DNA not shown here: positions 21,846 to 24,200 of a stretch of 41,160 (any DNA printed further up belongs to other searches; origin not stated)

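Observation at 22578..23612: ZnuA-type zinc-binding protein with two tandem ZinT/YodA-like domains nested inside its His-rich loop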

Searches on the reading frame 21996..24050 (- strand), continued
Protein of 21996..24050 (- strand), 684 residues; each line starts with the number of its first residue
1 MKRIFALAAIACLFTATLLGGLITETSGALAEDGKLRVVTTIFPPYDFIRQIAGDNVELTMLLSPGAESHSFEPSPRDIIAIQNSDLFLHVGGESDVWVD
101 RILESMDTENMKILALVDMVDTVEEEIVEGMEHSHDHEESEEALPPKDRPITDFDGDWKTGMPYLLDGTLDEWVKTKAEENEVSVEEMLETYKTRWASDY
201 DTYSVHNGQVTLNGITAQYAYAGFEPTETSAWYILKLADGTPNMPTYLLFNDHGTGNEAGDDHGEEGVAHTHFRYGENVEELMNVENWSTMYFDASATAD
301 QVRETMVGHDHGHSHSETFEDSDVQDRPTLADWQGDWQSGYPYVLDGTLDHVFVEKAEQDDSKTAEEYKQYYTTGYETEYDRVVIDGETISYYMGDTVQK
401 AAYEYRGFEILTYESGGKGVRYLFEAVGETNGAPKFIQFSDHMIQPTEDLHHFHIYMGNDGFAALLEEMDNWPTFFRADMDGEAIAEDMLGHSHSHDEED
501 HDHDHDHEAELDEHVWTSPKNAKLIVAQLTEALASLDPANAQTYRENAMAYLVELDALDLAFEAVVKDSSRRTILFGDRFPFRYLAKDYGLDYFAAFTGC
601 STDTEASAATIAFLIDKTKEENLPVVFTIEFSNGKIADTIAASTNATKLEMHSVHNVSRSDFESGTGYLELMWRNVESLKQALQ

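Call 33: find_related_loci(query=A1, collection=genome_contigs, flank=6000)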
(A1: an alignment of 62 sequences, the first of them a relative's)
Query A1 (684 aa) in genome_contigs; peptide patterns used: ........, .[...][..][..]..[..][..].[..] (x = any residue, [..] = any of these).
600 stretches matched a pattern (row limit reached: there are more); 591 encode a relative of the query (tblastn E <= 1e-3); the best 80 are kept; 80 distinct loci.
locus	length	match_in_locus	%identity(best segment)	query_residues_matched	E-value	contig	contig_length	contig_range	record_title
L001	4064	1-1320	59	63-684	4e-151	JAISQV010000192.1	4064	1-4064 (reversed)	MAG: Spirochaetaceae bacterium isolate Kf353_bin19 k119_640531, whole genome shotgun sequence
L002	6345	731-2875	38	1-684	5e-141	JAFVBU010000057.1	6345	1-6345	MAG: Ruminococcus sp. isolate RGIG5027 Roe_deer_Rumen.Co__c277189, whole genome shotgun sequence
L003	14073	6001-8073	37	1-683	2e-127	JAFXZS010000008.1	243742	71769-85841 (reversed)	MAG: Clostridia bacterium isolate RGIG6893 Sheep_Rumen-5__c489595, whole genome shotgun sequence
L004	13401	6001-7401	50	35-683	1e-109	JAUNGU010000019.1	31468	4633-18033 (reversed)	MAG: Peptococcaceae bacterium isolate S27M_St_37 NODE_747_length_31468_cov_7.796486, whole genome shotgun sequence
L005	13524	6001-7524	48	1-684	1e-107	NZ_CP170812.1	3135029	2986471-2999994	Faecalibacterium prausnitzii strain UT1 chromosome, complete genome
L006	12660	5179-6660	51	1-683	3e-107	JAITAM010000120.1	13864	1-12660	MAG: Spirochaetaceae bacterium isolate Ncb351_bin45 k119_5201531, whole genome shotgun sequence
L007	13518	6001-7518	49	1-684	3e-103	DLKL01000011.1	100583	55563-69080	MAG TPA_asm: Lachnospiraceae bacterium UBA7589 UBA7589_contig_1105, whole genome shotgun sequence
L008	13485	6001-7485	47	2-683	4e-98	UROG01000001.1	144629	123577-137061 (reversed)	uncultured Clostridiales bacterium isolate UMGS1192 genome assembly, contig: NODE_19_length_144629_cov_11.760351, whole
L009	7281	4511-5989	44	24-684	6e-98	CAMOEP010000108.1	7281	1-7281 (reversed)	MAG: uncultured Ruminococcus sp. isolate SRR873602_bin.114_metaWRAP_v1.3_MAG genome assembly, contig: NODE_27455_length_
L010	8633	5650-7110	44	31-684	1e-97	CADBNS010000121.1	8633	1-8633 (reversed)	MAG: Ruminococcus flavefaciens isolate RUG14135 genome assembly, contig: RUG14135_asm_121, whole genome shotgun sequence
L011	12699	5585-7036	46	15-683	4e-97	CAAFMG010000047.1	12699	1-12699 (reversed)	MAG TPA_asm: uncultured Oscillospiraceae bacterium, isolate HGM13047, WGS project CAAFMG010000000 data, contig: SRS15968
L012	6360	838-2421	48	8-684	8e-96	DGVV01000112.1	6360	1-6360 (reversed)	MAG TPA_asm: Ruminococcus sp. UBA4275 UBA4275_contig_28998, whole genome shotgun sequence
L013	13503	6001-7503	45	1-684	3e-94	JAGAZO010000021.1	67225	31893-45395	MAG: Treponema sp. isolate RGIG8917 Water_deer_Omasum.Co__c642392, whole genome shotgun sequence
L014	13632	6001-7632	45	1-684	7e-90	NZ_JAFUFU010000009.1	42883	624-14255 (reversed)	MAG: Treponema sp. isolate RGIG4455 Roe_deer_Omasum-4__c1788, whole genome shotgun sequence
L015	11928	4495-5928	46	35-683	2e-88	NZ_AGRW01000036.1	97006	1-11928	Treponema saccharophilum DSM 2985 Tsacc_Contig222, whole genome shotgun sequence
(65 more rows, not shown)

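Call 34: find_encoding_contigs(protein=P0001, flank=3000, max_places=4)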
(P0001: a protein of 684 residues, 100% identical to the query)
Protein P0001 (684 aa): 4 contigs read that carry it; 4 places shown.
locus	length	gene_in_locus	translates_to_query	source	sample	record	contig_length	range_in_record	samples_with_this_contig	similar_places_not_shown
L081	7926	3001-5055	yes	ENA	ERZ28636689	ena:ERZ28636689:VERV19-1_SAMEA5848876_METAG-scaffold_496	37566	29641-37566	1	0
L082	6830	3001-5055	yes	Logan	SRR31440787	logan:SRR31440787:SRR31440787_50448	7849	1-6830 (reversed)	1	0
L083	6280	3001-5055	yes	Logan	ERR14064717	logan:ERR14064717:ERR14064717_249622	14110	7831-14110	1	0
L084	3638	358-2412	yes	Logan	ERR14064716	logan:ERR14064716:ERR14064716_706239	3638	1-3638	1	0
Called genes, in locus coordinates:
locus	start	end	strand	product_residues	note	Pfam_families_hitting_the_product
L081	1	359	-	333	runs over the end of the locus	PF20903:SPL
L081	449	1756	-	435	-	PF00672:HAMP (weak), PF00512:HisKA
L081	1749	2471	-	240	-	PF00072:Response_reg, PF00486:Trans_reg_C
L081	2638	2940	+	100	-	-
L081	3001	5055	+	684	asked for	PF01297:ZnuA, PF09223:ZinT, PF01297:ZnuA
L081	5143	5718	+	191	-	PF08239:SH3_3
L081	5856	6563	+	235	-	PF00005:ABC_tran, PF02463:SMC_N (faint), PF13304:AAA_21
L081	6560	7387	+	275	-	PF00950:ABC-3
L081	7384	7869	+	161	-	PF21537:DUF1980_C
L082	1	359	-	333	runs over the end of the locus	PF20903:SPL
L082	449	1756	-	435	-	PF00672:HAMP (weak), PF00512:HisKA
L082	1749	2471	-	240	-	PF00072:Response_reg, PF00486:Trans_reg_C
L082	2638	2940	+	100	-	-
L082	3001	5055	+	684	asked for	PF01297:ZnuA, PF09223:ZinT, PF01297:ZnuA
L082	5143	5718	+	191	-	PF08239:SH3_3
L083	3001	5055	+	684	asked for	PF01297:ZnuA, PF09223:ZinT, PF01297:ZnuA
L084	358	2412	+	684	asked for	PF01297:ZnuA, PF09223:ZinT, PF01297:ZnuA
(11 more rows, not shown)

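Call 36: predict_structure(alignment_id=A1)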
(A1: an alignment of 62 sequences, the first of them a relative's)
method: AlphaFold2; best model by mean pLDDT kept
length: 684 residues; sequences in the alignment: 62
mean_pLDDT: 87.8   pTM: 0.55
mean pLDDT of the five models: 87.8, 87.4, 87.2, 87.0, 86.5
residues with pLDDT >= 90: 464; 70-90: 139; 50-70: 38; < 50: 43
segments of 3 or more residues with pLDDT < 50: 22-30, 135-142, 310-317, 492-507
pLDDT, mean of each block of 10 residues (from residue 1): 72 68 44 85 98 98 87 82 97 88 90 97 90 56 63 89 96 87 89 91 95 96 84 94 96 61 67 93 79 93 79 52 93 97 98 91 95 98 98 97 98 86 96 97 84 97 95 97 93 41 49 94 98 98 98 98 97 94 92 90 79 97 96 92 97 93 96 98 96
secondary structure, 60 per line:
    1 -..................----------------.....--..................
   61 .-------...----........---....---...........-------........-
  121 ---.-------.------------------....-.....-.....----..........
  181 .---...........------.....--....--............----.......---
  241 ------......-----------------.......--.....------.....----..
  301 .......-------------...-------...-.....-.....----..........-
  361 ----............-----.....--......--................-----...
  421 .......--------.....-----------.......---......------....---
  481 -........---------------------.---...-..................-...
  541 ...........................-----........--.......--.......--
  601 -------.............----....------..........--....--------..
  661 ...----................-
elements in order (helices of 4 or more, strands of 3 or more residues): H2-19 E36-40 H43-56 E57-61 H76-83 E87-90 H94-104 E112-115 H116-119 H151-154 E156-160 H162-166 H171-181 H185-195 E202-206 E209-212 E215-226 E231-237 E247-252 E270-276 H279-283 E290-294 H299-307 E335-339 H341-345 H350-359 H365-376 E382-386 E389-394 E397-412 E418-427 E436-440 E452-458 H462-467 E474-477 H482-489 H519-536 H538-567 E573-580 H583-589 E592-598 H608-620 E625-628 H635-644 E647-650 H659-663 H668-683

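Call 42: fold_search(model_id=the predicted structure, library=pdb)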
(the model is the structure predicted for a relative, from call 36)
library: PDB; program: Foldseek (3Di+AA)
matches with E <= 10: 995; with E <= 0.001: 106
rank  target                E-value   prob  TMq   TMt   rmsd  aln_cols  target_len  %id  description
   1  7jj9                  7.9e-26  1.00  0.26  0.38  18.5       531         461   24  Crystal structure of Zn(II)-bound AdcA from Streptococcus pneumoniae (released 2020-12-23)
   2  1oej                  4.4e-21  1.00  0.25  0.91   1.3       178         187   46  YodA from Escherichia coli crystallised with no added ions (released 2003-08-15)
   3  1txl                  5.2e-21  1.00  0.25  0.89   1.2       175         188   46  Crystal structure of metal-binding protein yodA from E. coli, Pfam DUF149 (released 2004-07-20)
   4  4arh                  5.5e-21  1.00  0.25  0.89   1.3       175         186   46  X ray structure of the periplasmic zinc binding protein ZinT from Salmonella enterica (released 2013-05-08)
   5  5aq6                  9.4e-21  1.00  0.25  0.88   1.2       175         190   46  Structure of E. coli ZinT at 1.79 Angstrom (released 2016-01-27)
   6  6lm2                  2.7e-20  1.00  0.25  0.90   1.2       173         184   46  Crystal structure of Zinc binding protein ZinT from E. coli (released 2020-07-08)
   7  1oee                  4.6e-20  1.00  0.25  0.90   1.2       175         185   46  YodA from Escherichia coli crystallised with cadmium ions (released 2003-08-15)
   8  4tnn                  5.1e-20  1.00  0.25  0.84   5.2       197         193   44  Crystal structure of Escherichia coli protein YodA in complex with Ni - artifact of purification. (released 2014-06-25)
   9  7jja                  7.9e-20  1.00  0.24  0.90   1.4       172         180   46  Crystal structure of the ZinT-like domain of Streptococcus pneumoniae AdcA in the apo form (released 2020-12-23)
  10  2o1e_A                1.6e-13  1.00  0.23  0.58   2.9       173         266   32  Crystal Structure of the Metal-dependent Lipoprotein YcdH from Bacillus subtilis, Northeast Structural Genomics Target (released 2006-12-12)
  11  2o1e_B                2.2e-13  1.00  0.24  0.60   2.9       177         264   32  Crystal Structure of the Metal-dependent Lipoprotein YcdH from Bacillus subtilis, Northeast Structural Genomics Target (released 2006-12-12)
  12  7jj8_A                8.3e-13  1.00  0.23  0.56   3.1       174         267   29  Crystal structure of the Zn(II)-bound ZnuA-like domain of Streptococcus pneumoniae AdcA (released 2020-12-23)
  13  5w57_A                1.6e-11  1.00  0.35  0.81  11.4       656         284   13  Structure of Holo AztC (released 2017-09-20)
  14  3gi1_A                3.6e-11  1.00  0.23  0.59   2.2       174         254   29  Crystal Structure of the laminin-binding protein Lbp of Streptococcus pyogenes (released 2009-08-04)
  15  5kzj_B                4.7e-11  1.00  0.24  0.57   2.6       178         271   29  Loop Deletion mutant of Paracoccus denitrificans AztC (released 2017-07-05)
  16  3ujp_A                6.2e-11  1.00  0.35  0.84   7.7       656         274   11  Structure of MntC protein at 2.7A (released 2012-11-14)
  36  3ujp_C                4.0e-10  1.00  0.24  0.57   2.2       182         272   25  Structure of MntC protein at 2.7A (released 2012-11-14)
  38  3ujp_B                4.2e-10  1.00  0.23  0.57   2.5       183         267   24  Structure of MntC protein at 2.7A (released 2012-11-14)
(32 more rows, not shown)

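Call 49: find_encoding_contigs(protein=P0006, flank=6000, max_places=2)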
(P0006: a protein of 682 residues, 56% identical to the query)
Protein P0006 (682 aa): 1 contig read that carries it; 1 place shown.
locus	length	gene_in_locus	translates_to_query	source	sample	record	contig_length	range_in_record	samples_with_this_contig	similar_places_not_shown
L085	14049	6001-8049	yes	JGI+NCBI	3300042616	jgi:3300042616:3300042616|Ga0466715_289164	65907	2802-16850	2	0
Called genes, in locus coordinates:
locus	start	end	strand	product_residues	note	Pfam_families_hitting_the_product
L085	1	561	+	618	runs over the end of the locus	-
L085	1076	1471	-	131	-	-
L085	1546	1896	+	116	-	-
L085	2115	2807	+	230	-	-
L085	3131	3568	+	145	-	-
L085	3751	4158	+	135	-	-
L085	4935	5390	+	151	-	-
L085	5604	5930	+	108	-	-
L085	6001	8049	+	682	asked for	PF01297:ZnuA, PF09223:ZinT, PF01297:ZnuA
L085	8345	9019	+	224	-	-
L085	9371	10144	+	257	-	PF00142:Fer4_NifH, PF01656:CbiA, PF10609:ParA (faint), PF13614:AAA_31 (weak)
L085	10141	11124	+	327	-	PF01497:Peripla_BP_2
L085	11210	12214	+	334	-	PF01032:FecCD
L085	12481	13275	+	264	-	PF00005:ABC_tran, PF13175:AAA_15 (faint), PF13476:AAA_23 (weak), PF13555:AAA_29 (weak), PF02463:SMC_N (faint), PF13304:AAA_21 (faint)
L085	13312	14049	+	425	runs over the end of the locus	PF00148:Oxidored_nitro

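Call 50: find_encoding_contigs(protein=P0004, flank=6000, max_places=2)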
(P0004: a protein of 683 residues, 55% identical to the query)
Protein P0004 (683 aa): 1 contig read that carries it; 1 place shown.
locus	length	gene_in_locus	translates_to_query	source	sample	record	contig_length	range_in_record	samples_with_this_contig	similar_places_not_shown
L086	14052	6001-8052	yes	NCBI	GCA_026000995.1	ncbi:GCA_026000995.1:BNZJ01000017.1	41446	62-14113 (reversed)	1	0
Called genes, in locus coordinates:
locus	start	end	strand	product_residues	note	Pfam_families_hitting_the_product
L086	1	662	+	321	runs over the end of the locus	PF13481:AAA_25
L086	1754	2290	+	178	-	-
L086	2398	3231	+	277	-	-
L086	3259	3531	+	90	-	-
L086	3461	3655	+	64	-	PF03682:UPF0158 (weak)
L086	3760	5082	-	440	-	PF00512:HisKA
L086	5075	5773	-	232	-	PF00072:Response_reg, PF00486:Trans_reg_C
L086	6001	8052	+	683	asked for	PF01297:ZnuA, PF09223:ZinT, PF01297:ZnuA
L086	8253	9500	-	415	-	PF00817:IMS, PF11799:IMS_C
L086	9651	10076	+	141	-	PF12844:HTH_19, PF13560:HTH_31, PF01381:HTH_3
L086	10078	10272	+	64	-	-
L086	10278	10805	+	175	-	PF03050:DDE_Tnp_IS66 (faint)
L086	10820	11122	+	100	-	PF06114:Peptidase_M78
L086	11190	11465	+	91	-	-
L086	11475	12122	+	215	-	PF02586:SRAP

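Call 54: find_encoding_contigs(protein=P0005, flank=5000, max_places=1)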
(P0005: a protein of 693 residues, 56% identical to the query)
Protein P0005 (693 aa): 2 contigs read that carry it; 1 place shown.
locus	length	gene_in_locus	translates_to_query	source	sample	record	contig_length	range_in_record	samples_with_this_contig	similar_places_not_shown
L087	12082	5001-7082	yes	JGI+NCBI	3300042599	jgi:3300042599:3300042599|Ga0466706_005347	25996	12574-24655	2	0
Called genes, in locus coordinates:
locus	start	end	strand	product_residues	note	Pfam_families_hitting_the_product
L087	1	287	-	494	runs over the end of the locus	PF00370:FGGY_N, PF02782:FGGY_C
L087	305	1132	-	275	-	PF02674:Colicin_V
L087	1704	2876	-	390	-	PF18975:DUF5711 (weak)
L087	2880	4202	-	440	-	PF11638:DnaA_N (weak), PF00308:Bac_DnaA, PF00004:AAA (weak), PF01695:IstB_IS21 (weak), PF08299:Bac_DnaA_C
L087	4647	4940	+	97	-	-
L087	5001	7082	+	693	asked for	PF01297:ZnuA, PF09223:ZinT, PF01297:ZnuA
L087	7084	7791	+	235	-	PF00005:ABC_tran, PF13304:AAA_21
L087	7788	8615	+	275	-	PF00950:ABC-3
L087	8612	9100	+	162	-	PF21537:DUF1980_C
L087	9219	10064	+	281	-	-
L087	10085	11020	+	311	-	-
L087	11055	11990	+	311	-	-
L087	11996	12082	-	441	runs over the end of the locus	PF00772:DnaB, PF13481:AAA_25, PF03796:DnaB_C, PF06745:ATPase (faint)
